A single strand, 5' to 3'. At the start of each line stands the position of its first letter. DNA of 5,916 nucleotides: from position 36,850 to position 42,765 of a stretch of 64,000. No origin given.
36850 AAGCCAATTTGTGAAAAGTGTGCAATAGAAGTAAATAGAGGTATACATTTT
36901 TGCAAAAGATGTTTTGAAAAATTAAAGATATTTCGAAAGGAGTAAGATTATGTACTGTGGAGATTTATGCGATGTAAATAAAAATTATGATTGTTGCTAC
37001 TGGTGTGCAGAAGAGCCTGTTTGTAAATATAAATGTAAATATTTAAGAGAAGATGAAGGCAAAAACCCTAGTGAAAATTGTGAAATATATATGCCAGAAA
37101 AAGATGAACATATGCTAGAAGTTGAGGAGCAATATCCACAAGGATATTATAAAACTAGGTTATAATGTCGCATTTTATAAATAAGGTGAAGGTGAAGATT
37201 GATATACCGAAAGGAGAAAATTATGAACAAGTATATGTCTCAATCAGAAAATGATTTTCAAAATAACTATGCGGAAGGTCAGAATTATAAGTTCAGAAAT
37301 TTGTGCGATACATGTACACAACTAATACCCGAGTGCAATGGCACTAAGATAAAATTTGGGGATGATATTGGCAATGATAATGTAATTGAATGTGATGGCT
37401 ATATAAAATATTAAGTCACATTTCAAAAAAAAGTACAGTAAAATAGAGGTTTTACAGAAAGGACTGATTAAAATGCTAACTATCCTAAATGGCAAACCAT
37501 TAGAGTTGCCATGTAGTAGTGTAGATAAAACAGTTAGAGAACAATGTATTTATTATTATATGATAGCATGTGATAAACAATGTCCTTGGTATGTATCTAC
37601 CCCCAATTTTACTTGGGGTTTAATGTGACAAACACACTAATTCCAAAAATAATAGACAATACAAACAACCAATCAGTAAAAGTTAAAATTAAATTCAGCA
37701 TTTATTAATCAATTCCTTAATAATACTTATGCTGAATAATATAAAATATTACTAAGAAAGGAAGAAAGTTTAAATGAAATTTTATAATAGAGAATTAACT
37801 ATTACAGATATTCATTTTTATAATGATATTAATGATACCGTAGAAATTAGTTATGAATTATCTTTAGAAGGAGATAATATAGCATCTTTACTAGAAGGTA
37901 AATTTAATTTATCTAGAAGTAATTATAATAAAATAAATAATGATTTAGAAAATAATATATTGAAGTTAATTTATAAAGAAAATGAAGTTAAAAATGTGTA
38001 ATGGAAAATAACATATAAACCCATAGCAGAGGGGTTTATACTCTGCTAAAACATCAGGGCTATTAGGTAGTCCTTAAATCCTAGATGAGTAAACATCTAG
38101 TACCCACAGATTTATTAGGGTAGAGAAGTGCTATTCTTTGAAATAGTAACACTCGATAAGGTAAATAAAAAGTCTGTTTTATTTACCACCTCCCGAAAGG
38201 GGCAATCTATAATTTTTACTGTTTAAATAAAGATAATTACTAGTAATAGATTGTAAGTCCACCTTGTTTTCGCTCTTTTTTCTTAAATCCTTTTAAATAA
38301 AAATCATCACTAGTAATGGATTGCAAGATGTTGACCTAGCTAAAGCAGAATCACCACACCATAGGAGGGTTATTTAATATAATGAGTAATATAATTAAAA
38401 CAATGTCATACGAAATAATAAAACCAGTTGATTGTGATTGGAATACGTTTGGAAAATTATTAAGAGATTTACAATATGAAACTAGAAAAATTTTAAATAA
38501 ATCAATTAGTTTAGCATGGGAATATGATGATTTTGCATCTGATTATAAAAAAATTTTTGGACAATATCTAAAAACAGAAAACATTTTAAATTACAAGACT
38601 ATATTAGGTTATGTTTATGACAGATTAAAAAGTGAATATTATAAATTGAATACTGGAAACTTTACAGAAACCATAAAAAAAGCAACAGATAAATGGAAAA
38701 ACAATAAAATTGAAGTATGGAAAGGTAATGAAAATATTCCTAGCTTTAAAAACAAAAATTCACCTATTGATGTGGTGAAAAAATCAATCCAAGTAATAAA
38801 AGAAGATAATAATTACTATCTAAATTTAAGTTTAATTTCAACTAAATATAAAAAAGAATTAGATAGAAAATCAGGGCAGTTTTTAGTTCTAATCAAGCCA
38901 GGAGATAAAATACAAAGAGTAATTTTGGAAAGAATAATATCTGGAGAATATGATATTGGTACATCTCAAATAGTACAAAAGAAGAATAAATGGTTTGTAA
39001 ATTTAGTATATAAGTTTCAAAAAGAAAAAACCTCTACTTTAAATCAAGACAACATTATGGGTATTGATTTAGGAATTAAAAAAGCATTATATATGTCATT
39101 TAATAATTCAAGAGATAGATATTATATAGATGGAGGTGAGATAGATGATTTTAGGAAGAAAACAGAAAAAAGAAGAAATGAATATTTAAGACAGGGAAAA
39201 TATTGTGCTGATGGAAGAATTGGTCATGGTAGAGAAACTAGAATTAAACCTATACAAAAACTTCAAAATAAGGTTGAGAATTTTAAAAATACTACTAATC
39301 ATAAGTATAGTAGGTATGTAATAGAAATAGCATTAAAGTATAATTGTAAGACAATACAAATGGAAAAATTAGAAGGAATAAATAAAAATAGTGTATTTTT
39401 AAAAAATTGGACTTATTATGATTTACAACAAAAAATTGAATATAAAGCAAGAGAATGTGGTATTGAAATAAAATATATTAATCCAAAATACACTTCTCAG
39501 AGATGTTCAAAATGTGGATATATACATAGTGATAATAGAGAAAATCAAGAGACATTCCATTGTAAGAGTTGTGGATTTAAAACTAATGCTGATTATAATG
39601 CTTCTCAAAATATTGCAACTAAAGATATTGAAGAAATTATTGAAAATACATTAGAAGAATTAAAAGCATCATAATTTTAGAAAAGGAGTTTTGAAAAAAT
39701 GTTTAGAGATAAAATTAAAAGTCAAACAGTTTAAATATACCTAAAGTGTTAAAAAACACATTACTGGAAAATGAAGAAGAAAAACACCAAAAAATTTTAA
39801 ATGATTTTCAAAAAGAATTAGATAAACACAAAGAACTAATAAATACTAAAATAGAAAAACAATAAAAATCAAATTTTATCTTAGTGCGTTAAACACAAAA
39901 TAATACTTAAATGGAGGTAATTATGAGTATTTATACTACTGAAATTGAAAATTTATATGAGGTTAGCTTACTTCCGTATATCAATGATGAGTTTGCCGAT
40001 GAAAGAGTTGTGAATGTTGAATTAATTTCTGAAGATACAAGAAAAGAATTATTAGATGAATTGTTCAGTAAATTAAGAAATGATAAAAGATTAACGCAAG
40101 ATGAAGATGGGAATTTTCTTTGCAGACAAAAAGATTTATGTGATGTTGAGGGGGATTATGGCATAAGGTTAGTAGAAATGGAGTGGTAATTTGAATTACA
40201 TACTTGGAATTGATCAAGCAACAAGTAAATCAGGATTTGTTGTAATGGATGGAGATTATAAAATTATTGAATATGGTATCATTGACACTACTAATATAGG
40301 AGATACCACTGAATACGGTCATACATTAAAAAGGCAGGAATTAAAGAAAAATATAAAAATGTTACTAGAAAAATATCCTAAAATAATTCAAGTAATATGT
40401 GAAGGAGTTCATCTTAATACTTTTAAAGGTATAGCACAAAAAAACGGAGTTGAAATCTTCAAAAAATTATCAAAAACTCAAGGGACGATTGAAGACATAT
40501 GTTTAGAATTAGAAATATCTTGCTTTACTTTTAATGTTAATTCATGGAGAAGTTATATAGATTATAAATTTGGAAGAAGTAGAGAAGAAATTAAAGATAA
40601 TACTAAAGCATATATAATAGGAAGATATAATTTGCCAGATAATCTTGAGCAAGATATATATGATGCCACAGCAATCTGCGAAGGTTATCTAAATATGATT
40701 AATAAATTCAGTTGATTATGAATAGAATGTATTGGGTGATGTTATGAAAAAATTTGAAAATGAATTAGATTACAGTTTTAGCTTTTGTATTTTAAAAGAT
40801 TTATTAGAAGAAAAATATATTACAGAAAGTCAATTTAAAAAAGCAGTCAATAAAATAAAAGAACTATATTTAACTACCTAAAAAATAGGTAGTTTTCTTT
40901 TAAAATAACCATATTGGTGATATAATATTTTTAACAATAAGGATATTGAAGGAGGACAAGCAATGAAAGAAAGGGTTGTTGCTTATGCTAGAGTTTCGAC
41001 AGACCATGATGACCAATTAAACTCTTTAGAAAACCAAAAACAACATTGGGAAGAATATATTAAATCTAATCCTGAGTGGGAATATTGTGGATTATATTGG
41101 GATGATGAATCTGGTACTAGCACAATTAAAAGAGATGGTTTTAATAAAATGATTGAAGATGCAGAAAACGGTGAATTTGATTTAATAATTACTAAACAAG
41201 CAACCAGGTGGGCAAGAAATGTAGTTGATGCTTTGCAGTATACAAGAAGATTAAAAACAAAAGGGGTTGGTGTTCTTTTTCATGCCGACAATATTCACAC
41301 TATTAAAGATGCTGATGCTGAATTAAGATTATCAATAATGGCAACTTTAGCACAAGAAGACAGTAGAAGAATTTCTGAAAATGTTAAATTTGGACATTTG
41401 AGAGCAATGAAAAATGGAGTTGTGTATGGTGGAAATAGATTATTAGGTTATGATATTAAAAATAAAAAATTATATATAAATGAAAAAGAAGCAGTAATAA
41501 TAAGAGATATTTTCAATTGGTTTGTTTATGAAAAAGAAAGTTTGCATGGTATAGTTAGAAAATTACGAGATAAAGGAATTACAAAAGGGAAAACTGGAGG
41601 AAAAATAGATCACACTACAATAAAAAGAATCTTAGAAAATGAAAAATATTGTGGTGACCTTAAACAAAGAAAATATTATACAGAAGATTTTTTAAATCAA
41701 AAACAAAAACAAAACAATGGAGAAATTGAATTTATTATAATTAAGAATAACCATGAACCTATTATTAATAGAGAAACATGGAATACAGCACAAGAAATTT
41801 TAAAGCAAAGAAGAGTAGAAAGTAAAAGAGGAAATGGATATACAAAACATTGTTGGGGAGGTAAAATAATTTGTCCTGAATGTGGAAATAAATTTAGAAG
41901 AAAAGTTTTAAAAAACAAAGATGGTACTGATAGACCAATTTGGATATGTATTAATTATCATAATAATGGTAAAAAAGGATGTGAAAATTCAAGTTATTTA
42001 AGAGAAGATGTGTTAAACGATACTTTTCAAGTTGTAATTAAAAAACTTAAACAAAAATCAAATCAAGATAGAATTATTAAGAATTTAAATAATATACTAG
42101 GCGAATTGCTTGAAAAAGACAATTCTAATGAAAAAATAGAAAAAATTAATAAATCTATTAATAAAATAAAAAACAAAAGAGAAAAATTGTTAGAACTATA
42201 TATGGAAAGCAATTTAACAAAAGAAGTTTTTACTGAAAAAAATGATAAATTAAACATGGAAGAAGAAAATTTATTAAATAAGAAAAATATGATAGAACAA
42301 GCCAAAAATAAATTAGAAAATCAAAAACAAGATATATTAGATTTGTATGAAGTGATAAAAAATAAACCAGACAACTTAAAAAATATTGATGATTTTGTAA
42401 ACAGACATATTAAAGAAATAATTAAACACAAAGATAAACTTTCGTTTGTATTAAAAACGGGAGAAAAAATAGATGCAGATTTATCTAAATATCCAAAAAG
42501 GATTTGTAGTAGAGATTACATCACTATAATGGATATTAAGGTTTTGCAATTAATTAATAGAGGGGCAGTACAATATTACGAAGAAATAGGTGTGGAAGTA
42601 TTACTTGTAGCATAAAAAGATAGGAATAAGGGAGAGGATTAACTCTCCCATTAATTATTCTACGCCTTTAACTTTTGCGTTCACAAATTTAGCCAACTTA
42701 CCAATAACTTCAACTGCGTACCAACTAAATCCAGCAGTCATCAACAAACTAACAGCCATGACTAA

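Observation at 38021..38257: tracrRNA-like scaffold directly abutting the first repeat, giving a natural single-guide architecture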

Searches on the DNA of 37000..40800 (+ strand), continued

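Call 90: search_rna_families(source=window, start=37900, end=38450, threshold=evalue, max_evalue=1)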
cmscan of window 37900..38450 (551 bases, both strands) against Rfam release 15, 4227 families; matches with E-value up to 1: 0.
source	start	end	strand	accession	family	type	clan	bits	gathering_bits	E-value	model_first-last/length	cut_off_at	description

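Call 92: search_rna_families(source=L014, start=4050, end=4500, threshold=evalue, max_evalue=1)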
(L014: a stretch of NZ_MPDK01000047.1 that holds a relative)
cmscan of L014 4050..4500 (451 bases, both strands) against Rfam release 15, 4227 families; matches with E-value up to 1: 0.
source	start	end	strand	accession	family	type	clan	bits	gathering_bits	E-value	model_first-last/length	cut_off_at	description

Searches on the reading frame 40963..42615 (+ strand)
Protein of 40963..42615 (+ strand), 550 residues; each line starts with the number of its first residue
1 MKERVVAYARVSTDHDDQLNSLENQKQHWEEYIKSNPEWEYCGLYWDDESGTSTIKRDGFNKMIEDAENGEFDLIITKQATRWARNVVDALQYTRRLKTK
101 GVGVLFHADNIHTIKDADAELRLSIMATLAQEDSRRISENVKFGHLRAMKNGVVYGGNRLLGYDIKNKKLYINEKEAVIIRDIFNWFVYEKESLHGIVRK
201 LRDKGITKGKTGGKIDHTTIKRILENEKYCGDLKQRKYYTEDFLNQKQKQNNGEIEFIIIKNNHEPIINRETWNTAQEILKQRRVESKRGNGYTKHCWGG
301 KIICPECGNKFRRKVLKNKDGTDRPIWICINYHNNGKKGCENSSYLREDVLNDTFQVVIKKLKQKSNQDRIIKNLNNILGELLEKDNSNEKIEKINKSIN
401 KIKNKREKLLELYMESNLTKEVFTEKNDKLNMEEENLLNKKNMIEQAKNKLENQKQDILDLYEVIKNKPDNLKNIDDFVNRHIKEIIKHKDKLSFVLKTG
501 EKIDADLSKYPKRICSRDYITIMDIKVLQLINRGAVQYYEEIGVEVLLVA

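Call 7: search_protein_families(library=pfam, proteins=[window:40963-42615:+], max_evalue=0.01)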
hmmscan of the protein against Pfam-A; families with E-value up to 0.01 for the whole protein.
window:40963-42615:+ (550 aa): 3 families
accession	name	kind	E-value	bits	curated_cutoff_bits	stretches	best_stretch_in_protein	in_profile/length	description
PF00239.26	Resolvase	-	3e-29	102.4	23.3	1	5-153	1-144/145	Resolvase, N terminal domain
PF07508.19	Recombinase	-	4.5e-24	85.1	21.1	1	174-283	1-102/102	Recombinase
PF13408.12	Zn_ribbon_recom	-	3.5e-11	43.8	25.3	1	300-355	4-53/58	Recombinase zinc beta ribbon domain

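Call 8: search_protein_families(library=ncbifam, proteins=[window:40963-42615:+], max_evalue=0.01)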
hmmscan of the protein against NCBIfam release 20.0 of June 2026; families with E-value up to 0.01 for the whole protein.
window:40963-42615:+ (550 aa): 5 families
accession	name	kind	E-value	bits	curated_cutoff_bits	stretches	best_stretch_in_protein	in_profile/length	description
NF047347.1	SCCmet_CcrC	equivalog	1.5e-35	122.8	900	1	1-468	1-471/558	cassette chromosome recombinase CcrC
NF047343.1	SCCmet_CcrB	equivalog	7e-35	120.7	900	1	2-484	6-480/542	cassette chromosome recombinase CcrB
NF041201.1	recomb_XisF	equivalog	3.7e-32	111.9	375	1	6-428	2-428/465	fdxN element excision recombinase XisF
NF047344.1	SCCmet_CcrA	equivalog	2.6e-23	82.8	700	1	4-462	3-413/442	cassette chromosome recombinase CcrA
NF049883.1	resolv_YneB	equivalog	1.2e-09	37.9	175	1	5-152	2-146/211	YneB family resolvase-like protein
